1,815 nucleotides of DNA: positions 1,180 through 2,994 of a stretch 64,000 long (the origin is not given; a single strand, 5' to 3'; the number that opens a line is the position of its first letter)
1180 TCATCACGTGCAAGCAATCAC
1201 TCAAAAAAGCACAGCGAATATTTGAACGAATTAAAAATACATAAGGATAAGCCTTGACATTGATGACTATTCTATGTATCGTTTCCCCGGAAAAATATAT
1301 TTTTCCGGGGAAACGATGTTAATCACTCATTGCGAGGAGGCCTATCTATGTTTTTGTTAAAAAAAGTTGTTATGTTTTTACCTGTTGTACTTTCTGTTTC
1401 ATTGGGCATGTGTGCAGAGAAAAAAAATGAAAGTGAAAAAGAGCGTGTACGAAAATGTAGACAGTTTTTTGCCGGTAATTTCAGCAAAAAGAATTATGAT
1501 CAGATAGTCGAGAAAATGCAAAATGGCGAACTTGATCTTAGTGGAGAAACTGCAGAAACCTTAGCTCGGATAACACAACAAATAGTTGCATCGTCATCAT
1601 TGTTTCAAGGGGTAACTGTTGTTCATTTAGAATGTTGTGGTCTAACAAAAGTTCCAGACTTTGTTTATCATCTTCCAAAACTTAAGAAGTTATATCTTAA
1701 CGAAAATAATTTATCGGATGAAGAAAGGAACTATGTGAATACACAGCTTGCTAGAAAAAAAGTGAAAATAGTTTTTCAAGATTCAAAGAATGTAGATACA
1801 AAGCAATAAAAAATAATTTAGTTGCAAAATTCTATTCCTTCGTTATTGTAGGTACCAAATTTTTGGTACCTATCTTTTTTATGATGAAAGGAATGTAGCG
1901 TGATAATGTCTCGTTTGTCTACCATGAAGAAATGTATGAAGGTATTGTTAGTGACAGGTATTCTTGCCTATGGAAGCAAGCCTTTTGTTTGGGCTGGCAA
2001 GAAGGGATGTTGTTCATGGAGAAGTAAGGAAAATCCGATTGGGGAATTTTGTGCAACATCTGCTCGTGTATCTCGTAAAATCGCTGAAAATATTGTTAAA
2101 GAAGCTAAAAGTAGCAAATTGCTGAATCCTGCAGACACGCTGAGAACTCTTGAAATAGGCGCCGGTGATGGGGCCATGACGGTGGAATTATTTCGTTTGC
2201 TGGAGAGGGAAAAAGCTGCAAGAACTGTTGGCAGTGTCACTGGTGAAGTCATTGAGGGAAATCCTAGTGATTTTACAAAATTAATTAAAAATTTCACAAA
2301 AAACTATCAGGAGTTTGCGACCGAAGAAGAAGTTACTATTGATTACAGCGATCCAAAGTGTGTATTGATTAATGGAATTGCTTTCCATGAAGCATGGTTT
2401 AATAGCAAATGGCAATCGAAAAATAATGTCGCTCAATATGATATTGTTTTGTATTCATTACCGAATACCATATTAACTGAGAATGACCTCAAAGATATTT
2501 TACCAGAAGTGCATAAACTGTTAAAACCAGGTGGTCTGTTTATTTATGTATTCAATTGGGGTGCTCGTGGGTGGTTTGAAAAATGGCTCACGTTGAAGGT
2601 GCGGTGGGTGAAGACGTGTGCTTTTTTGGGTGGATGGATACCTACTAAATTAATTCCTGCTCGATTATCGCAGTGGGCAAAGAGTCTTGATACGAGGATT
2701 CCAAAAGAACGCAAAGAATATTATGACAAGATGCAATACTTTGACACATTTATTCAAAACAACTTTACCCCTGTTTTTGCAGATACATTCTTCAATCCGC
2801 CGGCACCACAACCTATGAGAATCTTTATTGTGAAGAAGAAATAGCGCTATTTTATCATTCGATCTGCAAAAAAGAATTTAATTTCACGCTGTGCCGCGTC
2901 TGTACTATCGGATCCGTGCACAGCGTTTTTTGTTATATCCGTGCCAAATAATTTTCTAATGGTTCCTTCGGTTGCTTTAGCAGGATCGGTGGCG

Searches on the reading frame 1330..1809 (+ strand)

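Call 23: search_protein_families(library=pfam, proteins=[window:1330-1809:+], max_evalue=0.1)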
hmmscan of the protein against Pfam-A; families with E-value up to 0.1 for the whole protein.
window:1330-1809:+ (159 aa): 4 families
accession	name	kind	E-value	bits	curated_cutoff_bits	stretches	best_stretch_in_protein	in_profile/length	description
PF13855.12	LRR_8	-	0.00017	21.7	27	1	95-129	3-38/61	Leucine rich repeat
PF12799.13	LRR_4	-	0.00021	21.9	27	1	96-129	4-36/44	Leucine Rich repeats (2 copies)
PF23781.1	Phage_TAC_16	-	0.013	15.8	27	1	28-81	52-105/114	Phage tail assembly chaperone protein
PF03032.20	FSAP_sig_propep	-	0.098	13.1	27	1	9-39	2-32/46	Frog skin active peptide family signal and propeptide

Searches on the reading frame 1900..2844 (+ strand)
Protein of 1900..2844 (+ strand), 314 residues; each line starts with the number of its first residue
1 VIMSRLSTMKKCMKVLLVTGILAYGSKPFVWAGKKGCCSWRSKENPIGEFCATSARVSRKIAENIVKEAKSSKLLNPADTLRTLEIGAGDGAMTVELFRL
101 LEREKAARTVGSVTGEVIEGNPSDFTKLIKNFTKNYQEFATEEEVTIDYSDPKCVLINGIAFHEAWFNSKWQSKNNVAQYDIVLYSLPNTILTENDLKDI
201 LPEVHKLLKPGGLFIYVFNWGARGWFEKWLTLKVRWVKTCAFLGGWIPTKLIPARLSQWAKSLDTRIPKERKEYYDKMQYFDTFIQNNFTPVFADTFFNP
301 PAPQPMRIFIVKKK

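Call 23: search_protein_families(library=pfam, proteins=[window:1900-2844:+], max_evalue=0.1)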
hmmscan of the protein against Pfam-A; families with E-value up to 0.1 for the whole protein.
window:1900-2844:+ (314 aa): 5 families
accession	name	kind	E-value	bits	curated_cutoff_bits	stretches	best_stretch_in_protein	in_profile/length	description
PF08242.18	Methyltransf_12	-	0.00093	20.3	30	0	175-214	64-98/98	Methyltransferase domain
PF13649.12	Methyltransf_25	-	0.0026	18.8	27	0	178-212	63-97/97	Methyltransferase domain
PF13847.12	Methyltransf_31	-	0.0039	17.3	27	0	159-216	55-109/145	Methyltransferase domain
PF08241.18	Methyltransf_11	-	0.0073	17.4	21.2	0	179-215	60-94/95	Methyltransferase domain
PF00398.26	RrnaAD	-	0.038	13.5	24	1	58-101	15-52/263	Ribosomal RNA adenine dimethylase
